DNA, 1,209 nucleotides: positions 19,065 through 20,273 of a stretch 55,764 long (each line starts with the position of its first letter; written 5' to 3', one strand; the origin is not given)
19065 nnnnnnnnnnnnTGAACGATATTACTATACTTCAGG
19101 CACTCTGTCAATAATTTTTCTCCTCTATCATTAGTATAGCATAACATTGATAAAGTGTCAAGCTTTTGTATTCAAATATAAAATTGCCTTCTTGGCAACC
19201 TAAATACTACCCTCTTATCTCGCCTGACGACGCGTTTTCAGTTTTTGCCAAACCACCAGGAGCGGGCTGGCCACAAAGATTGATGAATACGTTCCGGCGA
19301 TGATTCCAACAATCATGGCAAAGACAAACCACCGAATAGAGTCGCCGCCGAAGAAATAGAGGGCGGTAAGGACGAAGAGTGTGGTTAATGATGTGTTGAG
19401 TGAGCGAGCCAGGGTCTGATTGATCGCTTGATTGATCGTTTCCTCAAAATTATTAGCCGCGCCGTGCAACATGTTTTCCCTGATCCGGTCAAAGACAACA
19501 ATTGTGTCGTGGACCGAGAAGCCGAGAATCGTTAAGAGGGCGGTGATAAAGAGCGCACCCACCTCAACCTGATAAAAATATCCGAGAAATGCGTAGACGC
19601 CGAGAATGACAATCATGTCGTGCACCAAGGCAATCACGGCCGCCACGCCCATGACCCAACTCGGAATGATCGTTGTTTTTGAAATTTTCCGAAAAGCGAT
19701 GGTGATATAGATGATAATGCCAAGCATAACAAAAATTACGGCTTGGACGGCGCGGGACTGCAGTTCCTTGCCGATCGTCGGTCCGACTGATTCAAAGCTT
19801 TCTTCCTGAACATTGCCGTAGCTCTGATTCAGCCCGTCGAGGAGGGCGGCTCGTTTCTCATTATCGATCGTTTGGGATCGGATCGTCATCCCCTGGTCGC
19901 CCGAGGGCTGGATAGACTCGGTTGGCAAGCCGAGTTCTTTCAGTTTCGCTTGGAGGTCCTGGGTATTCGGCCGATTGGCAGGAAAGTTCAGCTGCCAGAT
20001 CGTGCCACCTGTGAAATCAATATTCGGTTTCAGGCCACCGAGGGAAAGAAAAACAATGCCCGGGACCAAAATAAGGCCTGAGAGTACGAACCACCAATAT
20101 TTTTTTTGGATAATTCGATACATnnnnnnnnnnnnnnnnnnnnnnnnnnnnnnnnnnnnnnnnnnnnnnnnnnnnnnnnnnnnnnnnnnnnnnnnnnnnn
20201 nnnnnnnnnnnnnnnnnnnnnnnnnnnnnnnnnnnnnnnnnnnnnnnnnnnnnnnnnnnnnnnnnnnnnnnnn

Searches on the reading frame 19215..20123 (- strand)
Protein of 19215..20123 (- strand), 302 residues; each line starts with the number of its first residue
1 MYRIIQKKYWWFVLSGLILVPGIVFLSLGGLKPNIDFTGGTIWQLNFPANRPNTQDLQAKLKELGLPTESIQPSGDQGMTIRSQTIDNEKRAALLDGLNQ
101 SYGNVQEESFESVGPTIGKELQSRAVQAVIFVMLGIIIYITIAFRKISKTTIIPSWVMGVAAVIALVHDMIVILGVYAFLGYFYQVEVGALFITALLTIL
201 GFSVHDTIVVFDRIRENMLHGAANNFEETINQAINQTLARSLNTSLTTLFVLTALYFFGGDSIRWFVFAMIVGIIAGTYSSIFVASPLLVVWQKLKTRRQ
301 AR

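Call 6: search_protein_families(library=pfam, proteins=[window:19215-20123:-], max_evalue=0.01)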
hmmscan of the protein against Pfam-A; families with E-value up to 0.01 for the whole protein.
window:19215-20123:- (302 aa): 1 family
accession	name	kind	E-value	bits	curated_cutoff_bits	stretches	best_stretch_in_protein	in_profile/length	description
PF02355.23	SecD_SecF_C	-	2.5e-58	197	20.5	1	100-294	8-188/189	Protein export membrane protein SecD/SecF, C-terminal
